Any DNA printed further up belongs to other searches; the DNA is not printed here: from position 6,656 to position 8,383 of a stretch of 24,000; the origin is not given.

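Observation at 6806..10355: HAL-type MIO lyase operonic with a UbiD/UbiX prFMN decarboxylase pair: candidate urocanate decarboxylation route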

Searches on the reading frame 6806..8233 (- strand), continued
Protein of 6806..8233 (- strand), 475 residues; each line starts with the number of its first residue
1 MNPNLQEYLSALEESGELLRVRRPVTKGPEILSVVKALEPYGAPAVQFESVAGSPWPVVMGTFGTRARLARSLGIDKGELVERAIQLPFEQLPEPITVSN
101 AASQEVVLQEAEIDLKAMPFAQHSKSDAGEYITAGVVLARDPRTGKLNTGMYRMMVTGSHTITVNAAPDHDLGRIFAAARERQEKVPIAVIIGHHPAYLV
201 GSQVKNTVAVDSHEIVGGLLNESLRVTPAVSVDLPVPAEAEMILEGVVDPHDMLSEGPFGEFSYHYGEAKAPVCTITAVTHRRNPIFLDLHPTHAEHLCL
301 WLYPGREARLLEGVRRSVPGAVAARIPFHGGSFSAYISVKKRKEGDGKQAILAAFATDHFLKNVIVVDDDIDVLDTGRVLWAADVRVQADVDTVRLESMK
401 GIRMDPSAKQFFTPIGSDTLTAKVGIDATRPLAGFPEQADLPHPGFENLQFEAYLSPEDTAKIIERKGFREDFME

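Call 28: find_encoding_contigs(protein=P0015, flank=10000, max_places=1)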
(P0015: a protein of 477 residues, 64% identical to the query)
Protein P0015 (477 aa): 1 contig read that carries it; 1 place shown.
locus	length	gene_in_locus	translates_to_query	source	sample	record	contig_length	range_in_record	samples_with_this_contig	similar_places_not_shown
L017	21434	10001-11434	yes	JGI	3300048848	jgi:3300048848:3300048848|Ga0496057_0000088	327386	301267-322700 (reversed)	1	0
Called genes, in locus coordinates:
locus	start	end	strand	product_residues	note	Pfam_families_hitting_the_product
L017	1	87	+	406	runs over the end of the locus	PF07690:MFS_1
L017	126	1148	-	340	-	PF00766:ETF_alpha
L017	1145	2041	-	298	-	PF01012:ETF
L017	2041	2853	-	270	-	PF00005:ABC_tran, PF02463:SMC_N (faint), PF13304:AAA_21 (weak)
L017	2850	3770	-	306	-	PF00528:BPD_transp_1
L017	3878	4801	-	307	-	PF00497:SBP_bac_3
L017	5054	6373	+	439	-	PF07992:Pyr_redox_2 (faint), PF00070:Pyr_redox (faint), PF01266:DAO, PF13450:NAD_binding_8 (weak)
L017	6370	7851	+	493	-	PF00171:Aldedh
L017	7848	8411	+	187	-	PF02441:Flavoprotein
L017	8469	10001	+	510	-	PF00221:Lyase_aromatic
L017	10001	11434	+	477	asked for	PF20695:UbiD_N, PF01977:UbiD, PF20696:UbiD_C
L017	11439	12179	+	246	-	PF09339:HTH_IclR, PF01614:IclR_C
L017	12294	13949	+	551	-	PF17391:Urocanase_N, PF01175:Urocanase, PF17392:Urocanase_C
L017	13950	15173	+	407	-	PF04389:Peptidase_M28 (weak), PF01546:Peptidase_M20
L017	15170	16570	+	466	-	PF01979:Amidohydro_1, PF07969:Amidohydro_3 (faint)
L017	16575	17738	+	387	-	PF01979:Amidohydro_1, PF07969:Amidohydro_3 (weak)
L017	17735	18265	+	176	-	PF05962:HutD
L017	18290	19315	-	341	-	PF00248:Aldo_ket_red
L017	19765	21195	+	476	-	PF00890:FAD_binding_2 (weak), PF01266:DAO, PF01593:Amino_oxidase, PF01946:Thi4, PF05834:Lycopene_cycl (faint), PF07992:Pyr_redox_2 (weak), PF13450:NAD_binding_8, PF13738:Pyr_redox_3 (faint)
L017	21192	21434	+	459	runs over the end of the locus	PF00171:Aldedh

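Call 29: find_encoding_contigs(protein=P0017, flank=10000, max_places=1)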
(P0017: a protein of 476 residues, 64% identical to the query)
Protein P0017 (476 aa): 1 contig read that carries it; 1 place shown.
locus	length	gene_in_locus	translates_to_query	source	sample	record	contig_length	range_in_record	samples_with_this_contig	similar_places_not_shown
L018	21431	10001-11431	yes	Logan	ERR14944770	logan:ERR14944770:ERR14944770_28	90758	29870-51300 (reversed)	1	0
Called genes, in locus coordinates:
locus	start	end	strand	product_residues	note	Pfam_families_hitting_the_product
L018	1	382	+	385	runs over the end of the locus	PF07969:Amidohydro_3, PF01979:Amidohydro_1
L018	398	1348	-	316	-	PF01012:ETF, PF00766:ETF_alpha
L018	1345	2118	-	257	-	PF01012:ETF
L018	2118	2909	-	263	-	PF00005:ABC_tran, PF02463:SMC_N (faint), PF13304:AAA_21 (weak)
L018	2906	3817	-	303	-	PF00528:BPD_transp_1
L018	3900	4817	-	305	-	PF00497:SBP_bac_3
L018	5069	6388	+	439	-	PF07992:Pyr_redox_2 (faint), PF01266:DAO, PF12831:FAD_oxidored (faint), PF13450:NAD_binding_8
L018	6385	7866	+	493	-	PF00171:Aldedh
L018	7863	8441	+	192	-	PF02441:Flavoprotein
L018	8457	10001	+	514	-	PF00221:Lyase_aromatic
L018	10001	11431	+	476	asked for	PF20695:UbiD_N, PF01977:UbiD, PF20696:UbiD_C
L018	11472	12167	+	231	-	PF09339:HTH_IclR, PF12802:MarR_2 (weak), PF01614:IclR_C (weak)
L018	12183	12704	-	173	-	PF19279:YegS_C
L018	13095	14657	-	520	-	-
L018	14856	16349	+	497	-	PF00044:Gp_dh_N, PF02800:Gp_dh_C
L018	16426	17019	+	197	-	-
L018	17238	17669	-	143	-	PF01047:MarR, PF12802:MarR_2, PF13463:HTH_27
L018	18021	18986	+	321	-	PF00296:Bac_luciferase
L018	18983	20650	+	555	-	PF00128:Alpha-amylase, PF16657:Malt_amylase_C (faint), PF22157:SupH-like_C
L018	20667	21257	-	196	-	PF09350:DJC28_CD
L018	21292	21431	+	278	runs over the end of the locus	PF00248:Aldo_ket_red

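Call 58: find_encoding_contigs(protein=P0065, flank=8000, max_places=1)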
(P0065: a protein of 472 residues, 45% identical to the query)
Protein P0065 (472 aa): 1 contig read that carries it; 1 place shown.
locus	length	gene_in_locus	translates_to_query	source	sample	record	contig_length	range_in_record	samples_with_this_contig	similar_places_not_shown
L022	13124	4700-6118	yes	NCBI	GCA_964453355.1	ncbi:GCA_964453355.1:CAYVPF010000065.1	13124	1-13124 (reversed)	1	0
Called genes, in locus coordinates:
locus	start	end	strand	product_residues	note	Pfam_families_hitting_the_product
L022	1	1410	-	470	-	?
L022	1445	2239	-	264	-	PF00106:adh_short, PF08659:KR, PF13561:adh_short_C2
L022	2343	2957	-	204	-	PF02441:Flavoprotein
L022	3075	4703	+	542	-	-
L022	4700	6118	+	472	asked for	PF20695:UbiD_N, PF01977:UbiD, PF20696:UbiD_C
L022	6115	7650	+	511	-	PF00171:Aldedh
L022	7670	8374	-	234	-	PF09339:HTH_IclR, PF01614:IclR_C (weak)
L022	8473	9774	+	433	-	PF01266:DAO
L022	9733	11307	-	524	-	PF07690:MFS_1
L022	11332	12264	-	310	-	-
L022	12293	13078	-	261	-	PF00106:adh_short, PF13460:NAD_binding_10, PF13561:adh_short_C2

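Call 59: find_encoding_contigs(protein=P0069, flank=8000, max_places=1)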
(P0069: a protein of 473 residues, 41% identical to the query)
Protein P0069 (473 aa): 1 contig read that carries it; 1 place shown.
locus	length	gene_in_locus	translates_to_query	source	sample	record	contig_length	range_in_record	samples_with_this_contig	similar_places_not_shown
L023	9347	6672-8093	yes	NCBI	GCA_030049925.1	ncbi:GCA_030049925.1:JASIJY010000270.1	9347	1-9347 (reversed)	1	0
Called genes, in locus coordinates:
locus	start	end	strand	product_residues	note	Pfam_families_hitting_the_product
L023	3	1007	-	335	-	?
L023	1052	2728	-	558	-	PF00496:SBP_bac_5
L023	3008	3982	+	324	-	PF02423:OCD_Mu_crystall, PF01488:Shikimate_DH (weak)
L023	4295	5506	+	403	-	PF01546:Peptidase_M20, PF07687:M20_dimer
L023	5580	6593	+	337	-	PF02668:TauD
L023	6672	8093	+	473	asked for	PF20695:UbiD_N, PF01977:UbiD, PF20696:UbiD_C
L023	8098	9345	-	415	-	?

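Call 60: search_protein_families(library=pfam, proteins=[L022:3075-4703:+, L022:11332-12264:-, L022:1-1410:-, L022:8473-9774:+, L023:8098-9345:-, L023:3-1007:-], max_evalue=0.01)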
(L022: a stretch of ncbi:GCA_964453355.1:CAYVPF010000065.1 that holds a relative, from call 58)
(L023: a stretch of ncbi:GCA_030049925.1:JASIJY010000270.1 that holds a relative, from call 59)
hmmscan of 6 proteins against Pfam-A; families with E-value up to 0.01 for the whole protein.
L022:3075-4703:+ (542 aa): 1 family
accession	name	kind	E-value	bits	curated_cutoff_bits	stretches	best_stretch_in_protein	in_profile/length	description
PF00221.24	Lyase_aromatic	-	8.7e-167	555.9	27.3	1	35-491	2-465/466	Aromatic amino acid lyase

L022:11332-12264:- (310 aa): 2 families
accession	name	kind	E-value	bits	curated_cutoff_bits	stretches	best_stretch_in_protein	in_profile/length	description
PF01418.23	HTH_6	-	4.2e-12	46.3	28.3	1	42-102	14-74/77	Helix-turn-helix domain, rpiR family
PF01380.27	SIS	-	0.00017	21.8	25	1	208-262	56-110/131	SIS domain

L022:1-1410:- (470 aa): 3 families
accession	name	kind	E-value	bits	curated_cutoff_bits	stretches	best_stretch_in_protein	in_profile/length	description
PF01175.24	Urocanase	-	9.1e-84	280.7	23.2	1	142-349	1-209/209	Urocanase Rossmann-like domain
PF17391.7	Urocanase_N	-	9.3e-61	203.7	23.2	1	14-139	2-127/127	Urocanase N-terminal domain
PF17392.7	Urocanase_C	-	8.7e-56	188.9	23.6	1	352-470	1-119/196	Urocanase C-terminal domain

L022:8473-9774:+ (433 aa): 5 families
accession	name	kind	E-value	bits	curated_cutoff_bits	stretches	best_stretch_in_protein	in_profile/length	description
PF01266.30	DAO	-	8e-43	147.7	27.9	1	6-388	1-352/353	FAD dependent oxidoreductase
PF00070.33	Pyr_redox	-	9.9e-05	23.2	22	0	7-52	2-47/82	Pyridine nucleotide-disulphide oxidoreductase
PF07992.20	Pyr_redox_2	-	0.00066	19.6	26.1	0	6-38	144-176/291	Pyridine nucleotide-disulphide oxidoreductase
PF01494.25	FAD_binding_3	-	0.0031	17.2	22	0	5-38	2-35/349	FAD binding domain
PF04820.20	Trp_halogenase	-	0.0038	16.6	21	1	140-232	125-216/458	Tryptophan halogenase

L023:8098-9345:- (415 aa): 1 family
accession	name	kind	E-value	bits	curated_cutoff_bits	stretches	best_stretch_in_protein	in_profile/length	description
PF13549.11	ATP-grasp_5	-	2.6e-48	164.7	27.6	1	203-410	15-218/221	ATP-grasp domain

L023:3-1007:- (335 aa): 2 families
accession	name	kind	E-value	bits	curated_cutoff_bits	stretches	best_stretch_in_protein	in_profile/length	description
PF05378.19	Hydant_A_N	-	6.8e-44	150.1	25.2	1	4-179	1-175/176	Hydantoinase/oxoprolinase N-terminal region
PF01968.24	Hydantoinase_A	-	6.1e-36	124.6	22.9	1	200-333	1-134/291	Hydantoinase/oxoprolinase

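Call 62: search_protein_families(library=ncbifam, proteins=[L017:3878-4801:-, L015:3607-4572:-, L012:1438-2337:+, L012:2407-3183:+], max_evalue=0.000001)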
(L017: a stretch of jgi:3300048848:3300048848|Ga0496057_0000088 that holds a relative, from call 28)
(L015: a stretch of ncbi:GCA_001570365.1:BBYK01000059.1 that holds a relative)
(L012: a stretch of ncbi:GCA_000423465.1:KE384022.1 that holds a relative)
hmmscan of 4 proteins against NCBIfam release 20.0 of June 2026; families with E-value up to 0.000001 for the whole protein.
L017:3878-4801:- (307 aa): 9 families
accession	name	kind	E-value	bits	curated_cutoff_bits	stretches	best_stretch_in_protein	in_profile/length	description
NF052427.1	StpK7MSMEG_1200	equivalog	3.6e-46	157.8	900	1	34-303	332-598/601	serine/threonine protein kinase StpK7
TIGR01096.1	3A0103s03R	subfamily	6.3e-29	101.2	256.35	1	46-289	7-249/250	lysine/arginine/ornithine ABC transporter substrate-binding protein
NF007029.0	PRK09495.1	equivalog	8.5e-27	94.5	303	1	58-289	20-242/248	glutamine ABC transporter substrate-binding protein GlnH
NF008426.0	PRK11260.1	equivalog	2.4e-22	79.5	312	1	56-289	33-259/266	cystine ABC transporter substrate-binding protein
NF041764.1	ArtI_Ecoli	equivalog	2.7e-19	69.5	522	1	66-289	23-240/243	arginine ABC transporter substrate-binding protein ArtI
NF011583.0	PRK15007.1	subfamily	1.1e-18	67.5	358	1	66-289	23-240/243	arginine ABC transporter substrate-binding protein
NF041765.1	ArtJ_Ecoli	equivalog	4.8e-17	62.4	510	1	65-289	22-240/243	arginine ABC transporter substrate-binding protein ArtJ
NF011965.0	PRK15437.1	equivalog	4.2e-12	46.2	459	1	66-285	28-248/260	histidine ABC transporter substrate-binding protein HisJ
NF011586.0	PRK15010.1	equivalog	1.4e-08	34.7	440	1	66-285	28-248/260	lysine/arginine/ornithine ABC transporter substrate-binding protein ArgT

L015:3607-4572:- (321 aa): 11 families
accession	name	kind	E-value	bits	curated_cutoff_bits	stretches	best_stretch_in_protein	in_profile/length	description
NF052427.1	StpK7MSMEG_1200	equivalog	9.7e-61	206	900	1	12-317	296-599/601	serine/threonine protein kinase StpK7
TIGR01096.1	3A0103s03R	subfamily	6.6e-38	130.6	256.35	1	76-302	23-249/250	lysine/arginine/ornithine ABC transporter substrate-binding protein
NF007029.0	PRK09495.1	equivalog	8.4e-36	124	303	1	72-302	20-242/248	glutamine ABC transporter substrate-binding protein GlnH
NF041764.1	ArtI_Ecoli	equivalog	4.9e-26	91.6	522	1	79-302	22-240/243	arginine ABC transporter substrate-binding protein ArtI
NF041765.1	ArtJ_Ecoli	equivalog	3.2e-25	89.1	510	1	80-302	23-240/243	arginine ABC transporter substrate-binding protein ArtJ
NF011583.0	PRK15007.1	subfamily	4.7e-25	88.3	358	1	78-302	21-240/243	arginine ABC transporter substrate-binding protein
NF008426.0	PRK11260.1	equivalog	1.1e-23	83.8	312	1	72-302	35-259/266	cystine ABC transporter substrate-binding protein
NF011586.0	PRK15010.1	equivalog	1.8e-20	73.6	440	1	79-301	27-251/260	lysine/arginine/ornithine ABC transporter substrate-binding protein ArgT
NF011965.0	PRK15437.1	equivalog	2e-16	60.4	459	1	79-246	27-188/260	histidine ABC transporter substrate-binding protein HisJ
TIGR02995.1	ectoine_ehuB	equivalog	5.1e-14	52.2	190.9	1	66-309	21-266/275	ectoine/hydroxyectoine ABC transporter substrate-binding protein EhuB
NF008112.0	PRK10859.1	equivalog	2.5e-07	29.5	354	1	90-306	53-267/483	membrane-bound lytic murein transglycosylase MltF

L012:1438-2337:+ (299 aa): 11 families
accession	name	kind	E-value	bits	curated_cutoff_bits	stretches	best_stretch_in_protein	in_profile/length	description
NF052427.1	StpK7MSMEG_1200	equivalog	4.3e-41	141.1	900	1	29-295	334-598/601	serine/threonine protein kinase StpK7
TIGR01096.1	3A0103s03R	subfamily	9.1e-29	100.7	256.35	1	50-281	18-249/250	lysine/arginine/ornithine ABC transporter substrate-binding protein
NF008426.0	PRK11260.1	equivalog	2.1e-26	92.8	312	1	49-283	33-261/266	cystine ABC transporter substrate-binding protein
NF007029.0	PRK09495.1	equivalog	2.9e-23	82.9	303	1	53-281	22-242/248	glutamine ABC transporter substrate-binding protein GlnH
NF041765.1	ArtJ_Ecoli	equivalog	1.2e-19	70.9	510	1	59-281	23-240/243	arginine ABC transporter substrate-binding protein ArtJ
NF041764.1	ArtI_Ecoli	equivalog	8.1e-19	68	522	1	59-281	23-240/243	arginine ABC transporter substrate-binding protein ArtI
NF011583.0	PRK15007.1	subfamily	1.4e-18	67.1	358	1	59-281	23-240/243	arginine ABC transporter substrate-binding protein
NF011965.0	PRK15437.1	equivalog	8.6e-15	55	459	1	60-276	29-247/260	histidine ABC transporter substrate-binding protein HisJ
NF011586.0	PRK15010.1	equivalog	1.2e-12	47.9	440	1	60-274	29-245/260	lysine/arginine/ornithine ABC transporter substrate-binding protein ArgT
TIGR02995.1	ectoine_ehuB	equivalog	1.5e-08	34.3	190.9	1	39-288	17-266/275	ectoine/hydroxyectoine ABC transporter substrate-binding protein EhuB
NF008112.0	PRK10859.1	equivalog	1.1e-07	30.7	354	1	51-181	37-165/483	membrane-bound lytic murein transglycosylase MltF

L012:2407-3183:+ (258 aa): 2 families
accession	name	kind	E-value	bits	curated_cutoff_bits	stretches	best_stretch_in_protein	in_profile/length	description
TIGR02990.1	ectoine_eutA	equivalog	3.4e-23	82.4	318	1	10-240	8-234/239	ectoine utilization protein EutA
NF052327.1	arylmal_decarb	equivalog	1.2e-16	61.1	225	1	66-234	55-220/231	arylmalonate decarboxylase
